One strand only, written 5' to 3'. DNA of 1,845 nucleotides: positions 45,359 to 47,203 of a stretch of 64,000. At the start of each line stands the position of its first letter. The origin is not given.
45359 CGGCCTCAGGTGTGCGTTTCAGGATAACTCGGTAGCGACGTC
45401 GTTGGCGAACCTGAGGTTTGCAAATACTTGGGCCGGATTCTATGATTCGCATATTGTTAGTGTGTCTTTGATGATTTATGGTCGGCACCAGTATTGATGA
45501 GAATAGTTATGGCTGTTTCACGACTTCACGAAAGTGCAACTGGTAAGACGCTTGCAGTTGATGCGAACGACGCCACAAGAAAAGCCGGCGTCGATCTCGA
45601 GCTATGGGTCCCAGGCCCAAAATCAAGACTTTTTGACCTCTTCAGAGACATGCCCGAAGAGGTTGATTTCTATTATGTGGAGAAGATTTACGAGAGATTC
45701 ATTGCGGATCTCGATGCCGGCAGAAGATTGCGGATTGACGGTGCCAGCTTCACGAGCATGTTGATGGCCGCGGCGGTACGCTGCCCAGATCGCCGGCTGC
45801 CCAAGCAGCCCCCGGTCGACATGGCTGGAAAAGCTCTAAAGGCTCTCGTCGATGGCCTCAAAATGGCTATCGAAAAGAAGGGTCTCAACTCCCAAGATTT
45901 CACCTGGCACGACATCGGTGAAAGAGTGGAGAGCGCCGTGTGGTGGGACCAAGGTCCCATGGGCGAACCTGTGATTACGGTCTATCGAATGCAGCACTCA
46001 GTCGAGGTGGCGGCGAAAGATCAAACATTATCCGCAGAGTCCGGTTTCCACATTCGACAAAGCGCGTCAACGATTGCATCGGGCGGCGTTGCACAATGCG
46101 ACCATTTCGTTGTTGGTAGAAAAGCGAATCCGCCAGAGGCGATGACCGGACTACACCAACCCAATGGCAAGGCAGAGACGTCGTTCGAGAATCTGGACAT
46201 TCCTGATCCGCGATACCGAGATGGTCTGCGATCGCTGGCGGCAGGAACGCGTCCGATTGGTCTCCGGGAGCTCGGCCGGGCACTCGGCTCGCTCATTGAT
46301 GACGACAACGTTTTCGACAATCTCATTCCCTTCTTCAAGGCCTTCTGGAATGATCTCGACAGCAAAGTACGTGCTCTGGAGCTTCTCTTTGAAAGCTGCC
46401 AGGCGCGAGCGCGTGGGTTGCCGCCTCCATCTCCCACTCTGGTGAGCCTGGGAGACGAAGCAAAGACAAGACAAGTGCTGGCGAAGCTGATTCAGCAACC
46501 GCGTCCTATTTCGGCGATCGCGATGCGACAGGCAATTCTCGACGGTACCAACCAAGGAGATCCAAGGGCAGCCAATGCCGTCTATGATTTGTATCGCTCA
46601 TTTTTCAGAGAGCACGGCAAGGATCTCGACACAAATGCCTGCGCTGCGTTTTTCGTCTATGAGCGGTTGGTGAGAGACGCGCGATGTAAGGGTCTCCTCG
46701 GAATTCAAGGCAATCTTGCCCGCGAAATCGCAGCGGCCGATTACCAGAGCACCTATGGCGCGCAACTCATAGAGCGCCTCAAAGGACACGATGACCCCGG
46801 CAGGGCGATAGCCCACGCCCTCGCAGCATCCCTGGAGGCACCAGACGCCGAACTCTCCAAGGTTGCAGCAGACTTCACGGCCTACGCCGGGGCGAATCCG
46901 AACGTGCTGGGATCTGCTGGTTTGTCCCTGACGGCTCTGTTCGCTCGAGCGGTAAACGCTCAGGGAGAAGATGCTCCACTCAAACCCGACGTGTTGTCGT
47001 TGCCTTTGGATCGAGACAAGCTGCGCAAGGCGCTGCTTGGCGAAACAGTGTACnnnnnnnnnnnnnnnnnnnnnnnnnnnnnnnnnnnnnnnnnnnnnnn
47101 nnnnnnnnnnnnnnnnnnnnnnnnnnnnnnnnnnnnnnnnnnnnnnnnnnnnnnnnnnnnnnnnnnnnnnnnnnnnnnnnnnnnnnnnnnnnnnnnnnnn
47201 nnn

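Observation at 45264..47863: Low-GC calpain-like cysteine protease gene with a 480-aa unknown N-terminal region, preceded by an AT-rich structured intergenic region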

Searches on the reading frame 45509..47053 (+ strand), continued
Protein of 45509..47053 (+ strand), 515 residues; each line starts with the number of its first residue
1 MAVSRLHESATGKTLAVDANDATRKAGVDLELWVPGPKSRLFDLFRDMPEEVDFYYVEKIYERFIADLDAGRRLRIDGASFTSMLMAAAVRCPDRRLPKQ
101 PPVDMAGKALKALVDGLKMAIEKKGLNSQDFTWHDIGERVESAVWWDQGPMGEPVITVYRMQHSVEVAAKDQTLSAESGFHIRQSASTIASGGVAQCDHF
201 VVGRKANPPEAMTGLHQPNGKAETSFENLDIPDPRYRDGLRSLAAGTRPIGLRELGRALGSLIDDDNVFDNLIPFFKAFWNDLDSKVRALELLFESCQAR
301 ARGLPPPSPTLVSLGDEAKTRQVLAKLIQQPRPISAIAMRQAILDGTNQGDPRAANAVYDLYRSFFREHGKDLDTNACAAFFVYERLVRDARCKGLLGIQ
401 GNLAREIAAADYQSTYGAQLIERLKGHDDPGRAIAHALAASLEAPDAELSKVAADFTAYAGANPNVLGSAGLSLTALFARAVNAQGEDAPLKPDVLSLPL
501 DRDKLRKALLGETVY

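Call 66: find_encoding_contigs(protein=P0051, flank=8000, max_places=1)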
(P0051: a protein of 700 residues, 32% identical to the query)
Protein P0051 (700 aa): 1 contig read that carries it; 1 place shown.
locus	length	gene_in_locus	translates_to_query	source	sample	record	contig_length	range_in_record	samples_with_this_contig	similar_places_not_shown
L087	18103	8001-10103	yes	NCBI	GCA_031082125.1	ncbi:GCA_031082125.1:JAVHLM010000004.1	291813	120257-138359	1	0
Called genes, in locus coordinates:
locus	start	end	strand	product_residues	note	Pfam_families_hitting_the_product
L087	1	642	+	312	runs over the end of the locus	PF02219:MTHFR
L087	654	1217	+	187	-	PF13183:Fer4_8, PF13534:Fer4_17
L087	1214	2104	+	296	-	PF02754:CCG, PF22196:HdrB-like_C (weak)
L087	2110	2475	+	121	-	PF00072:Response_reg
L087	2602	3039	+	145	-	PF01597:GCV_H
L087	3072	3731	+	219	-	-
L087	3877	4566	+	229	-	-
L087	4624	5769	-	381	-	-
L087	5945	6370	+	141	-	-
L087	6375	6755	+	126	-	-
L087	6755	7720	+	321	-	PF13411:MerR_1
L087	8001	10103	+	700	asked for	PF05388:Carbpep_Y_N (faint), PF13499:EF-hand_7 (faint), PF08809:DUF1799 (faint), PF25894:WHD_HELB (faint)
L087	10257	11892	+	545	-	-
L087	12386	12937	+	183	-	-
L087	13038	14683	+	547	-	-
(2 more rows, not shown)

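Call 91: search_protein_families(library=pfam, proteins=[P0062, P0073, P0055, P0075, P0079, P0077], max_evalue=0.0001)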
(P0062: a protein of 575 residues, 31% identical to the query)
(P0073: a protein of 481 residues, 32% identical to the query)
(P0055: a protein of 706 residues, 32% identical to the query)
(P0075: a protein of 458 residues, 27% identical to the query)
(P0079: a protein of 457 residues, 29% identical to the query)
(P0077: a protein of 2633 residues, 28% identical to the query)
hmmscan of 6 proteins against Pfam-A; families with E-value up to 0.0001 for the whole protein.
P0062 (575 aa): 0 families

P0073 (481 aa): 1 family
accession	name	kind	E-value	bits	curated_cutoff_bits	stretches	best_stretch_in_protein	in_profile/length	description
PF20155.4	TMP_3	-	1e-05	25.8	41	0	276-316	127-167/192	Tape measure protein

P0055 (706 aa): 2 families
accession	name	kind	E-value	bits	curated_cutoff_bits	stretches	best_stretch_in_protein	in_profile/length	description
PF05064.18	Nsp1_C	-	1.9e-06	28.1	24.1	0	376-436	6-64/114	Nsp1-like C-terminal region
PF00159.23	Hormone_3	-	1.2e-05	25.7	28.7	0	472-498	3-29/36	Pancreatic hormone peptide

P0075 (458 aa): 0 families

P0079 (457 aa): 0 families

P0077 (2633 aa): 8 families
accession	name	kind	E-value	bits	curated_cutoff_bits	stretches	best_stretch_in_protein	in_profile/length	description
PF00041.27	fn3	-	7e-26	90.7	25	0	1635-1734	4-76/84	Fibronectin type III domain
PF16656.11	Pur_ac_phosph_N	-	1.1e-22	80.9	30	0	1394-1493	5-92/93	Purple acid Phosphatase, N-terminal domain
PF18962.6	Por_Secre_tail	-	7.7e-15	55.4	27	1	2552-2624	1-74/75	Secretion system C-terminal sorting domain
PF13855.12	LRR_8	-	2.9e-13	49.8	27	1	1920-1977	2-61/61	Leucine rich repeat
PF24942.1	Fn3_Dep-1_1st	-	1.4e-11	44.8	26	0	1575-1603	49-77/96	Dep-1 first Fn3-like domain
PF12799.13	LRR_4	-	5.6e-06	26.9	27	0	2150-2187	3-42/44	Leucine Rich repeats (2 copies)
PF13927.12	Ig_3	-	9.5e-06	26.5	30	0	2008-2062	13-78/78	Immunoglobulin domain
PF22352.2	K319L-like_PKD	-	2.5e-05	24.6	27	0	53-80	48-75/84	K319L-like, PKD domain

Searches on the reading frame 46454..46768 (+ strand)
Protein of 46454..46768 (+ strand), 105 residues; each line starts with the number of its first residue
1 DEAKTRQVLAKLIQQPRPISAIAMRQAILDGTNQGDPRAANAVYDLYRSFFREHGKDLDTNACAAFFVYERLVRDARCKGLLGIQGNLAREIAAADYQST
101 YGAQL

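Call 34: find_homologous_proteins(query=A2, max_evalue=0.001)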
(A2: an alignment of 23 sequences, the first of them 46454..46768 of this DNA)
Query A2 (23 sequences) (105 aa, profile of the alignment): 2 proteins with E <= 0.001 among 1386 candidates.
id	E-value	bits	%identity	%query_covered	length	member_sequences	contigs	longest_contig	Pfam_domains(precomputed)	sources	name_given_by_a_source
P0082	2.0e-43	165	22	55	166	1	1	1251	-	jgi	jgi:hypothetical protein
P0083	1.1e-31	127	-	-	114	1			-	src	-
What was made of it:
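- Tried and rejected: With the repeat alignment it found only two short proteins (call 34).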

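Call 46: predict_structure(alignment_id=A2)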
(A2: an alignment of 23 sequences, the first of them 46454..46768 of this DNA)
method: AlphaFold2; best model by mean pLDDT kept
length: 105 residues; sequences in the alignment: 23
mean_pLDDT: 90.0   pTM: 0.81
mean pLDDT of the five models: 90.0, 88.1, 87.4, 87.0, 86.6
residues with pLDDT >= 90: 77; 70-90: 19; 50-70: 8; < 50: 1
segments of 3 or more residues with pLDDT < 50: none
pLDDT, mean of each block of 10 residues (from residue 1): 95 97 96 83 95 97 95 93 90 76 53
secondary structure, 60 per line:
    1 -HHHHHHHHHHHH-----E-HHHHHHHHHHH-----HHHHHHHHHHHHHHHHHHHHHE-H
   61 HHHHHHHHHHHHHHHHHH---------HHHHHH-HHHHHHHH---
elements in order: H2-13 H21-31 H37-57 H60-78 H88-93 H95-102
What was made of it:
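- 46469..46747 (+): aa 321-413: one clear copy of the ~99-aa four-helix repeat unit. It reads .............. where the consensus is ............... The AlphaFold model has pLDDT 90 and pTM 0.81 (call 46).
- The model of the unit has pLDDT 90 (call 46).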

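Call 48: fold_search(model_id=the predicted structure, library=pdb)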
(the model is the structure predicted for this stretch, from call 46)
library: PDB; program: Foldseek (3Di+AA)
matches with E <= 10: 53; with E <= 0.001: 0
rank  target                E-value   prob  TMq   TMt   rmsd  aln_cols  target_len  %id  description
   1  7ah0                  1.6e+00  0.16  0.36  0.37   8.2       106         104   14  Crystal structure of the de novo designed two-heme binding protein, 4D2 (released 2021-10-06)
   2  2xl4                  2.0e+00  0.04  0.21  0.17  11.3       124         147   10  LntA, a virulence factor from Listeria monocytogenes (released 2011-02-02)
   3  8i0s_V                2.3e+00  0.23  0.42  0.13   5.8        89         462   19  The cryo-EM structure of human Bact-II complex (released 2024-07-31)
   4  3pja_K                4.0e+00  0.06  0.23  0.13  12.3        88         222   11  Crystal structure of human C3PO complex (released 2011-05-11)
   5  3frq_A                4.5e+00  0.09  0.41  0.28   6.1       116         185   14  Structure of the macrolide biosensor protein, MphR(A), with erythromcyin (released 2009-03-24)
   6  8vuw_A                4.5e+00  0.08  0.33  0.16   7.5        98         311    9  ELIC5 with cysteamine in 2:1:1 POPC:POPE:POPG nanodisc in open conformation (released 2024-02-07)
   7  8jby_A                4.5e+00  0.08  0.27  0.12  13.1        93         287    8  Vascular endothelial protein tyrosine phosphatase in complex with Cpd-2 (released 2024-02-28)
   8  8xu1_A                4.5e+00  0.04  0.26  0.11  12.2       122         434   13  DaCS-oxaloacetate complex (released 2025-01-22)
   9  8xwx_B                5.0e+00  0.07  0.34  0.31  11.0       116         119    8  Crystal structure of FIS1-BAP31 complex from human (released 2024-05-15)
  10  6qer_D                5.3e+00  0.16  0.44  0.18   6.4        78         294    9  Apo Form Of ComR From S. Thermophilus in space group C2 (released 2019-02-20)
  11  5juf                  5.3e+00  0.14  0.42  0.17   6.1        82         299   10  Crystal structure of the apo form of ComR from S. thermophilus. (released 2016-10-26)
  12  1g03_MODEL_1_A        5.3e+00  0.08  0.33  0.28   6.4        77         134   23  NMR STRUCTURE OF N-TERMINAL DOMAIN OF HTLV-I CA1-134 (released 2001-03-21)
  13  5x56_A                5.7e+00  0.07  0.34  0.34   7.2       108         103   12  Crystal structure of PSB27 from Arabidopsis thaliana (released 2017-12-27)
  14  6if6                  5.7e+00  0.04  0.26  0.23   9.7       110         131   13  Structure of the periplasmic domain of SflA (released 2019-05-01)
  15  3pja_J                6.0e+00  0.04  0.23  0.13  12.3        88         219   11  Crystal structure of human C3PO complex (released 2011-05-11)
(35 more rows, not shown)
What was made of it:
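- Tried and rejected: Nothing scored below E = 1 (call 48).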

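Call 85: search_protein_families(library=pfam, alignment_id=A2, max_evalue=1)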
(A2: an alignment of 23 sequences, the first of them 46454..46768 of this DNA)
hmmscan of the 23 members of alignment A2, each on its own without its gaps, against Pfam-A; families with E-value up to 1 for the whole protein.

A. member 1, window:46454-46768:+ (105 aa): 0 families

B. families by the number of members that match (of 23 scanned): 19 families
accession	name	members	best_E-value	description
PF00505.25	HMG_box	2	0.014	HMG (high mobility group) box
PF20155.4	TMP_3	2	0.021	Tape measure protein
PF21896.2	Talin_IBS2B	1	0.00044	Talin IBS2B domain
PF19793.4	DUF6277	1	0.01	Family of unknown function (DUF6277)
PF12978.13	DUF3862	1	0.018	Domain of Unknown Function with PDB structure (DUF3862)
PF16043.11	DUF4795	1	0.021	Domain of unknown function (DUF4795)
PF20210.4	Laa1_Sip1_HTR5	1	0.023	Laa1/Sip1/HEATR5 HEAT repeat region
PF20575.4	HTH_63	1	0.03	Helix-turn-helix domain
PF09011.16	HMG_box_2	1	0.035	HMG-box domain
PF11878.13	DOCK_C-D_N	1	0.043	Dedicator of cytokinesis C/D, N terminal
PF24603.1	TPR_30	1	0.046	Tetratricopeptide repeat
PF02257.21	RFX_DNA_binding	1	0.073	RFX DNA-binding domain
PF06133.16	Com_YlbF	1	0.075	Control of competence regulator ComK, YlbF/YmcA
PF23289.1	Spectrin_5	1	0.11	Guanine nucleotide exchange factor DBS-like, spectrin-like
PF13405.12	EF-hand_6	1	0.13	EF-hand domain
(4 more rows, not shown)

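Call 100: search_solved_structures(query=A2, max_evalue=10, show_alignments=2)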
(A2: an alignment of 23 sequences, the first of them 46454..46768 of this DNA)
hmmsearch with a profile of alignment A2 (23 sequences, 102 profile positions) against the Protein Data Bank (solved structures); distinct sequences matched with E-value up to 10: 4.
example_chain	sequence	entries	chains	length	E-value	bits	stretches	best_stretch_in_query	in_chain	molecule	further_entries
5cwg_A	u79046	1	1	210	0.013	19.1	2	51-84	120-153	Designed helical repeat protein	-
6odi_b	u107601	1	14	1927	0.14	15.8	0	42-80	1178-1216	Type IV secretion system apparatus protein CagY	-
6x6j_AY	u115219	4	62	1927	0.22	15.2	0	42-80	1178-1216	Cag pathogenicity island protein (Cag7)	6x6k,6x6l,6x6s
5cwc_A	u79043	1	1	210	7.1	10.3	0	52-84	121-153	Designed helical repeat protein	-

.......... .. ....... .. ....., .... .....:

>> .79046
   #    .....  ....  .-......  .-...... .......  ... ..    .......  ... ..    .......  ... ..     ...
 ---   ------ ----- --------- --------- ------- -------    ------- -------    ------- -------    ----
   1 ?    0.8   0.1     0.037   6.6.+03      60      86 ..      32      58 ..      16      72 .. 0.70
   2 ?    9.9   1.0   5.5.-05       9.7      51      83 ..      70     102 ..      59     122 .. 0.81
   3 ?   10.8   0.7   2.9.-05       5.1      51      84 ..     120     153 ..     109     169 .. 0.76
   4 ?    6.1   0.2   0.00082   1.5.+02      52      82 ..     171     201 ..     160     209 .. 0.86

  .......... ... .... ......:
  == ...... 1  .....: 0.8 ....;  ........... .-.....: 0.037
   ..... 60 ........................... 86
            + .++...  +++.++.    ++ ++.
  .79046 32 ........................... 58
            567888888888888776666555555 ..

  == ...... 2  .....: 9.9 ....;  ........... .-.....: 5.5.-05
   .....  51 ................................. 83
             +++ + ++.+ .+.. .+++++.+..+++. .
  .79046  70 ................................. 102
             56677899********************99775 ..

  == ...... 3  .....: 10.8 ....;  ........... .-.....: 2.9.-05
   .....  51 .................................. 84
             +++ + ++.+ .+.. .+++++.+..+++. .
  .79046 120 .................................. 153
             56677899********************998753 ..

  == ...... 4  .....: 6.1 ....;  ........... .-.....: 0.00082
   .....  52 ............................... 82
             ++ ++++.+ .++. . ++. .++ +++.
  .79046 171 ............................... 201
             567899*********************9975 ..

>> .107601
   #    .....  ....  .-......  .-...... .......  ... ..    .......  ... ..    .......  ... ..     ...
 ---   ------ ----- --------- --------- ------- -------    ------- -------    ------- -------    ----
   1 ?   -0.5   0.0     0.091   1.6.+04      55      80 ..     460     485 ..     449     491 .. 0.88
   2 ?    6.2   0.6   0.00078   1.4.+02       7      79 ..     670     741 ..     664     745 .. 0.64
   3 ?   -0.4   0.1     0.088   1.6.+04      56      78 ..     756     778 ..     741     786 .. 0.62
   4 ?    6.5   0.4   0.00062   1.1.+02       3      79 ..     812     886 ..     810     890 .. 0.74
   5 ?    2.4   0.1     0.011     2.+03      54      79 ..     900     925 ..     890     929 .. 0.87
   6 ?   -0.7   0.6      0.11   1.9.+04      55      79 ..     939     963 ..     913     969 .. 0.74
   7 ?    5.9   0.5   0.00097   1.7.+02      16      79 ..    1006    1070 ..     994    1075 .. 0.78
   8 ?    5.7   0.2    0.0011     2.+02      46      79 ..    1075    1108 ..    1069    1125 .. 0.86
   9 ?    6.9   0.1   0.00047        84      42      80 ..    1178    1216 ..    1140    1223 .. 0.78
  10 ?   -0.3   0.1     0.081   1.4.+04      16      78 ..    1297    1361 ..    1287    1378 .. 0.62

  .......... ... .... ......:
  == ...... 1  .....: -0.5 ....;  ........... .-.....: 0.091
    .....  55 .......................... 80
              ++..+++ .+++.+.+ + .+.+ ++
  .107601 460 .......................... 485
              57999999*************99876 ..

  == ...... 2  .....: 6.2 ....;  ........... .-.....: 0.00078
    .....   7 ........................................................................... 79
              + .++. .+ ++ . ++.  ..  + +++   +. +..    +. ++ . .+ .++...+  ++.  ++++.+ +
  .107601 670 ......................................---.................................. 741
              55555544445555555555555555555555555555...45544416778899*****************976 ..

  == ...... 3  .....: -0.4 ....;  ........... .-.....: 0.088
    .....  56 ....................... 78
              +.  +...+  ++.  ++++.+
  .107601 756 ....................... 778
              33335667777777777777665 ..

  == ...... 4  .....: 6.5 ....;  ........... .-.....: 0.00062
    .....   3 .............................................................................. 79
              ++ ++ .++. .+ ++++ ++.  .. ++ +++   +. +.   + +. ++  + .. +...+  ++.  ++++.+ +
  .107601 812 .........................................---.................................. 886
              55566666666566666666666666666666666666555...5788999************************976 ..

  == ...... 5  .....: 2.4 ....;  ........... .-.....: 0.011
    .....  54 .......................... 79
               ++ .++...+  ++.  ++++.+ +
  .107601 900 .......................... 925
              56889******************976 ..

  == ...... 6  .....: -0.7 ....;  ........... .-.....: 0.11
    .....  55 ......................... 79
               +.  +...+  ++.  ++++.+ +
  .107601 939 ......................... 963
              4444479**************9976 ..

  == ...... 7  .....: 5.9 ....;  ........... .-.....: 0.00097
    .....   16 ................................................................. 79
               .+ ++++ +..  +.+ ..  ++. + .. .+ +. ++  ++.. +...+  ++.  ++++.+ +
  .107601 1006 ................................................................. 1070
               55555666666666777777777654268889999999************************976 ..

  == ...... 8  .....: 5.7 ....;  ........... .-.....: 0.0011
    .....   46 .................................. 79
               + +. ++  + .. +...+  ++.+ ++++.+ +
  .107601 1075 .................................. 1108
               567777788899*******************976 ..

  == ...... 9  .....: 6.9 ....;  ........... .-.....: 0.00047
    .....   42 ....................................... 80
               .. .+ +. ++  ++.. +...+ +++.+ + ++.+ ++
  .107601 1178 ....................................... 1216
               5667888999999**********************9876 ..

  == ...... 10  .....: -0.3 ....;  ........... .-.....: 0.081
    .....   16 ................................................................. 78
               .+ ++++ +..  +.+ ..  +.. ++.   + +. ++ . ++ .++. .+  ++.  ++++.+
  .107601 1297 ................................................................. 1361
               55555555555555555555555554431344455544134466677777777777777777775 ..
